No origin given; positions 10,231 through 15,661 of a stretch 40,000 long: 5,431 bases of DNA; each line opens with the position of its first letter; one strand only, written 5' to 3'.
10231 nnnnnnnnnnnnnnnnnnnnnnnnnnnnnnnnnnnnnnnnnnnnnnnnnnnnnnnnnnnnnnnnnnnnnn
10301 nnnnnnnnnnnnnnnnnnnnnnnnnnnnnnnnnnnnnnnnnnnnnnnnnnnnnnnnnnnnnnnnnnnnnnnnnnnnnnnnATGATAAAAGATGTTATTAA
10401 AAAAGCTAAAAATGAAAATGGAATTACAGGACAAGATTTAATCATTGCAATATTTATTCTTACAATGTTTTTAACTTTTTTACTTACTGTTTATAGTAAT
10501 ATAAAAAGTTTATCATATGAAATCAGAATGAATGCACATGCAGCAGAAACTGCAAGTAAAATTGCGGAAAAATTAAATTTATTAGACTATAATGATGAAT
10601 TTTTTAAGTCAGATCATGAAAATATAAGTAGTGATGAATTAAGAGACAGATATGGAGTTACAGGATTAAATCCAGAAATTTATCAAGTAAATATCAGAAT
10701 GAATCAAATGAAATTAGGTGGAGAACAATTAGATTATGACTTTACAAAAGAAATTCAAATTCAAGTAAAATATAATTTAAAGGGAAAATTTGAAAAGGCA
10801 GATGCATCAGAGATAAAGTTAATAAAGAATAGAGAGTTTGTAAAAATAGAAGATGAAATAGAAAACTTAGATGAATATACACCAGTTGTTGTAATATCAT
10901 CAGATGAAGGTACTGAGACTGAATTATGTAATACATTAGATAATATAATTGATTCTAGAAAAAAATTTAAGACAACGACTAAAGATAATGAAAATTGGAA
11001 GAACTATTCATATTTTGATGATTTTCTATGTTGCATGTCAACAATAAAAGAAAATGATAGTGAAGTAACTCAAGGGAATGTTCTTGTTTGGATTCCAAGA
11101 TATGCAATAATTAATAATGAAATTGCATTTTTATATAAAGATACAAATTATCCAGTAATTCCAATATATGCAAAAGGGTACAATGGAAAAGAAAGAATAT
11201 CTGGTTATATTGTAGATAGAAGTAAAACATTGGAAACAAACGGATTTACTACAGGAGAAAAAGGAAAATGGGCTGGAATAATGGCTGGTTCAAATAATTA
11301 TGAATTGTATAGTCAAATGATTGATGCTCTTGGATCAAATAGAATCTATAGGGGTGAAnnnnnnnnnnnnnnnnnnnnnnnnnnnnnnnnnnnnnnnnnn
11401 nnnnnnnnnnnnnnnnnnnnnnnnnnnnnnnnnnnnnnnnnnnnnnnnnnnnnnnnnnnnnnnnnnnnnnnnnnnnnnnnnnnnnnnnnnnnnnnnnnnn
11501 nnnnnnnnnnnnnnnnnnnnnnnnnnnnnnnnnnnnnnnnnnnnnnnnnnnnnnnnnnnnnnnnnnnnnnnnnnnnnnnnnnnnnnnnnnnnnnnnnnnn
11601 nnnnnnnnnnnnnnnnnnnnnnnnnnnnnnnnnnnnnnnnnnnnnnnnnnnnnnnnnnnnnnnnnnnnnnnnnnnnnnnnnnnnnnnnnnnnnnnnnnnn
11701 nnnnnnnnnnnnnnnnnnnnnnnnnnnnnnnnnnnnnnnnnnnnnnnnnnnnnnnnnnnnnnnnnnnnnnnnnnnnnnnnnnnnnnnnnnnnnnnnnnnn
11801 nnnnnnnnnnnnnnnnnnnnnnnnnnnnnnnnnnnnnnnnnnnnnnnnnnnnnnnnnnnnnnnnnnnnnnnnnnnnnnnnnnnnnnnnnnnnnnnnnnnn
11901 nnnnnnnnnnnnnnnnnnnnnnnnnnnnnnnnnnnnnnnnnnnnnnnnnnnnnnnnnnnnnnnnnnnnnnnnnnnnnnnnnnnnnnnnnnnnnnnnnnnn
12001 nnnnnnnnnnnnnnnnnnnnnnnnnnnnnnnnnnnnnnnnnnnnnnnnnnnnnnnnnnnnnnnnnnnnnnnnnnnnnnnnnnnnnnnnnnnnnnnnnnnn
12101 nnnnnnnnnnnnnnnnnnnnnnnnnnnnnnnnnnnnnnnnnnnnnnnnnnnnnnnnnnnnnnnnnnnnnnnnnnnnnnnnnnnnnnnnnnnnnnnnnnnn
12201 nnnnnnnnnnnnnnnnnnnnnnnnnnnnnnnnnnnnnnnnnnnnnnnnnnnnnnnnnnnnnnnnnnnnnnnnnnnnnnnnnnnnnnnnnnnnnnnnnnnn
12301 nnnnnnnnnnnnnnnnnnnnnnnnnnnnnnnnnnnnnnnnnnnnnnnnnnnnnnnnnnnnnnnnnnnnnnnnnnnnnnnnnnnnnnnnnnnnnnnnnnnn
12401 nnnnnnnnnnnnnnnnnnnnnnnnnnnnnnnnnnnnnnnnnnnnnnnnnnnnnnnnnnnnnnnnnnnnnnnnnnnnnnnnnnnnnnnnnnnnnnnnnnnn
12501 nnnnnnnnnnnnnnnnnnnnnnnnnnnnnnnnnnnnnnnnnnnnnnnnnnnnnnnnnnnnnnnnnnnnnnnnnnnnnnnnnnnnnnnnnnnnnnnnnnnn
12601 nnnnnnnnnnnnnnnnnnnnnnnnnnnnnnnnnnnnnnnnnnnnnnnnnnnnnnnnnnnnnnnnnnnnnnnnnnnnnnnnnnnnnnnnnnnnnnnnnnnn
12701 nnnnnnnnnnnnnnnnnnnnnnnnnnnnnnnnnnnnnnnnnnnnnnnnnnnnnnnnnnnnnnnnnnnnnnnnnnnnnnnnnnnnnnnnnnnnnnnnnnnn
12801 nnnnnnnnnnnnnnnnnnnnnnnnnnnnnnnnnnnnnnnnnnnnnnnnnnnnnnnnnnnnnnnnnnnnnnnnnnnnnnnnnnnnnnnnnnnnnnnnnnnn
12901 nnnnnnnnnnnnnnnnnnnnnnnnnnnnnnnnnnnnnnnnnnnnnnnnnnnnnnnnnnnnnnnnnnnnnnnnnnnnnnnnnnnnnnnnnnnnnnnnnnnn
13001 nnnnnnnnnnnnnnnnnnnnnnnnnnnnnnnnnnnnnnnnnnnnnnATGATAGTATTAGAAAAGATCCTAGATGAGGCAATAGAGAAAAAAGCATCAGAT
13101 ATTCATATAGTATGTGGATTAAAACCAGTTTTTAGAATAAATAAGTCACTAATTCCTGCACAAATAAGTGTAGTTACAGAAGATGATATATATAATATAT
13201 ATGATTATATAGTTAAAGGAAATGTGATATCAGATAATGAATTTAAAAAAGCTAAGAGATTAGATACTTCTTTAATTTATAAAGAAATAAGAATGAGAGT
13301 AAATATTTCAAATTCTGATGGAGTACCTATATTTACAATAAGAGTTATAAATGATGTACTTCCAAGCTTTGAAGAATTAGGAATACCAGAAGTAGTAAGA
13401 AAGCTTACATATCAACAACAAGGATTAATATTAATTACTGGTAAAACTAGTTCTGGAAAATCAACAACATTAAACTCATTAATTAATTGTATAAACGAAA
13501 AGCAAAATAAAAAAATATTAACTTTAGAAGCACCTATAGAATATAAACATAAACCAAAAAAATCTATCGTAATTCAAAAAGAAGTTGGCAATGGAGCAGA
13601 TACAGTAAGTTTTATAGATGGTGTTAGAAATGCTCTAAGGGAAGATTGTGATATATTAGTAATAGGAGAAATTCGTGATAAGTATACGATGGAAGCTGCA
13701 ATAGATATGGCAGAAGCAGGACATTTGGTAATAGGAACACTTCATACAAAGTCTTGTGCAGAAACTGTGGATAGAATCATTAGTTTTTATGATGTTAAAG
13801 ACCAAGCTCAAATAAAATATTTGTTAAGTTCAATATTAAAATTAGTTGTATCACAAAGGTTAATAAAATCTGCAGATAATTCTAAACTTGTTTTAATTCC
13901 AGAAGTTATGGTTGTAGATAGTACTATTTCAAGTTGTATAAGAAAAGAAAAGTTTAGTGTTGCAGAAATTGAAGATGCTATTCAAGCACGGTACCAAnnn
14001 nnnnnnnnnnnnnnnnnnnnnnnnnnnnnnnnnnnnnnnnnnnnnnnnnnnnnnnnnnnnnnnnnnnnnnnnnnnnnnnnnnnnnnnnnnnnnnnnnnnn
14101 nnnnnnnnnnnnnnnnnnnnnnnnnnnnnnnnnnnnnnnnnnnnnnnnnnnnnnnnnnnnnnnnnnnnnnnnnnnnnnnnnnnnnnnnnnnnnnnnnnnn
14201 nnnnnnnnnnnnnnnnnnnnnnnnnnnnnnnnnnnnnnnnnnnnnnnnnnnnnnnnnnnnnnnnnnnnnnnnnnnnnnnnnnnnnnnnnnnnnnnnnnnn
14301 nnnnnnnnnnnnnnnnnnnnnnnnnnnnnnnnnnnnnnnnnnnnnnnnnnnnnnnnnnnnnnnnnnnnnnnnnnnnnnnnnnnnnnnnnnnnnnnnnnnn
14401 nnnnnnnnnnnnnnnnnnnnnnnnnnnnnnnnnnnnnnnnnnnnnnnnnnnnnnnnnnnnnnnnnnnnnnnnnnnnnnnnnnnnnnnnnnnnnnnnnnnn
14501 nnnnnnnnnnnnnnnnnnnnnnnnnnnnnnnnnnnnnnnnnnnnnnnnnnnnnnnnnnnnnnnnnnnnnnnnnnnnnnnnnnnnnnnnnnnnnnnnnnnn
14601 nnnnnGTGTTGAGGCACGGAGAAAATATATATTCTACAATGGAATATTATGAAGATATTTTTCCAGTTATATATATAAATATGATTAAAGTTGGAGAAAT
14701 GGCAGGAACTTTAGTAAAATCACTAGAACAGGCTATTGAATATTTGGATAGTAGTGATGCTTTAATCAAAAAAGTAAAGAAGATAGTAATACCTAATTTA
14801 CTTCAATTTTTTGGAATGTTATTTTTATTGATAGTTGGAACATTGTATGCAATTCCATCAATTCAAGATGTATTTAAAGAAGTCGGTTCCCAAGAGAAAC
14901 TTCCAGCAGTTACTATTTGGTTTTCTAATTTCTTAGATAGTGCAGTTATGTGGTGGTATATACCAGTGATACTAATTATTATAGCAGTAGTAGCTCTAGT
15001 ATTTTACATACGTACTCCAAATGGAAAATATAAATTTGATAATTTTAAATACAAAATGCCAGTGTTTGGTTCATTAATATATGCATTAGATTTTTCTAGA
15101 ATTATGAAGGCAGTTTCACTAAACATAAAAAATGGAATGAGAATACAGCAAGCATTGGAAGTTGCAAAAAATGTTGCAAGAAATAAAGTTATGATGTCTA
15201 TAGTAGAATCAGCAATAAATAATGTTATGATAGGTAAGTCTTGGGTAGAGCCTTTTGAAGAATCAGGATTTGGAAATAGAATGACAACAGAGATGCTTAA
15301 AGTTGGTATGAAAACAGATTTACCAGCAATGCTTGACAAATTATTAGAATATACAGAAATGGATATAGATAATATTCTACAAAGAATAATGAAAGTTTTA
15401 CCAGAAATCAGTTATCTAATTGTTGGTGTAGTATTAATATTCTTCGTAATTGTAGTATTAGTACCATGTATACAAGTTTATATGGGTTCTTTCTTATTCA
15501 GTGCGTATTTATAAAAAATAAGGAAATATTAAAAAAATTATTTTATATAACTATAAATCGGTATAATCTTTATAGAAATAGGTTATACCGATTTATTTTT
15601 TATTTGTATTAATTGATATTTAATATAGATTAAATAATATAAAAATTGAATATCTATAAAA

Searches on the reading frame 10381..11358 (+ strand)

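Call 7: search_protein_families(library=pfam, proteins=[window:10381-11358:+], max_evalue=0.01)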
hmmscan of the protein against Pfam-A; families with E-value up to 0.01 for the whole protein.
window:10381-11358:+ (326 aa): 0 families

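Call 52: search_protein_families(library=ncbifam, proteins=[window:10381-11358:+], max_evalue=0.01)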
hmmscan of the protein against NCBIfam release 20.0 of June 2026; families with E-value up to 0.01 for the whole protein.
window:10381-11358:+ (326 aa): 1 family
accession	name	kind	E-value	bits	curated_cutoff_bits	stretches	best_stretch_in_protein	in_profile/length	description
NF011414.0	PRK14841.1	equivalog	0.0067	16.1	401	1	151-242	108-196/233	isoprenyl transferase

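Call 55: search_protein_families(library=pfam, proteins=[window:10381-11358:+], max_evalue=0.001)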
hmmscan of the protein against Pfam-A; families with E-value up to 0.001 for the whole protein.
window:10381-11358:+ (326 aa): 0 families

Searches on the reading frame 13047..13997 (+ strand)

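Call 7: search_protein_families(library=pfam, proteins=[window:13047-13997:+], max_evalue=0.01)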
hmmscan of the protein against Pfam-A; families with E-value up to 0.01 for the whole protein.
window:13047-13997:+ (317 aa): 9 families
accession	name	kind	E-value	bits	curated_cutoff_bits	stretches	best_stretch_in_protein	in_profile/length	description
PF00437.27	T2SSE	-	1.3e-45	156.2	24.9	1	3-279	11-284/370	Type II/IV secretion system protein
PF13476.12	AAA_23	-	0.0011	20.1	27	1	125-185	19-86/201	AAA domain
PF13555.12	AAA_29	-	0.0011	19.1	27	1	120-146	17-43/61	P-loop containing region of AAA domain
PF13401.12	AAA_22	-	0.0015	19.3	27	1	123-203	3-64/130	AAA domain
PF01926.29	MMR_HSR1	-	0.0029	18.1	21.9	1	128-176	2-50/113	50S ribosome-binding GTPase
PF01580.24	FtsK_SpoIIIE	-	0.0032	17.4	24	1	126-147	40-61/221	FtsK/SpoIIIE family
PF13173.12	AAA_14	-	0.0057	17.1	27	0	126-195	3-73/129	AAA domain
PF25199.1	nSTAND_NTPase5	-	0.0072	16.6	34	0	118-169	34-85/145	Novel STAND NTPase 5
PF00350.29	Dynamin_N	-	0.008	16.7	27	0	128-173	1-45/168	Dynamin family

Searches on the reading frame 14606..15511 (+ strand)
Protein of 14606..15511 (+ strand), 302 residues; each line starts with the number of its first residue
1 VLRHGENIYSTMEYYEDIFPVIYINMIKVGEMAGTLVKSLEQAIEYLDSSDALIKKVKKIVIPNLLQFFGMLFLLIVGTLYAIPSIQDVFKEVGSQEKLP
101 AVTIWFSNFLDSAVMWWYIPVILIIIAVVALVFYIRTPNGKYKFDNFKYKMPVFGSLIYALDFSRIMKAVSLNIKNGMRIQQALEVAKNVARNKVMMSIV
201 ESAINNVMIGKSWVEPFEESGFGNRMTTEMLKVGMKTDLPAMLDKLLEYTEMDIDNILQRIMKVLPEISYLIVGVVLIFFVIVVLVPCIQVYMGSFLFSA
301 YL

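Call 6: search_protein_families(library=pfam, proteins=[window:14606-15511:+], max_evalue=0.01)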
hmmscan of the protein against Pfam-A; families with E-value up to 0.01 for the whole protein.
window:14606-15511:+ (302 aa): 2 families
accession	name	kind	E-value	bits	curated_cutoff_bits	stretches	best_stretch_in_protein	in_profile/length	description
PF00482.28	T2SSF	-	1.6e-18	67.3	25.2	2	170-287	5-125/125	Type II secretion system (T2SS), protein F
PF01757.29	Acyl_transf_3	-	0.0014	18.2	31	1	44-138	63-147/326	Acyltransferase domain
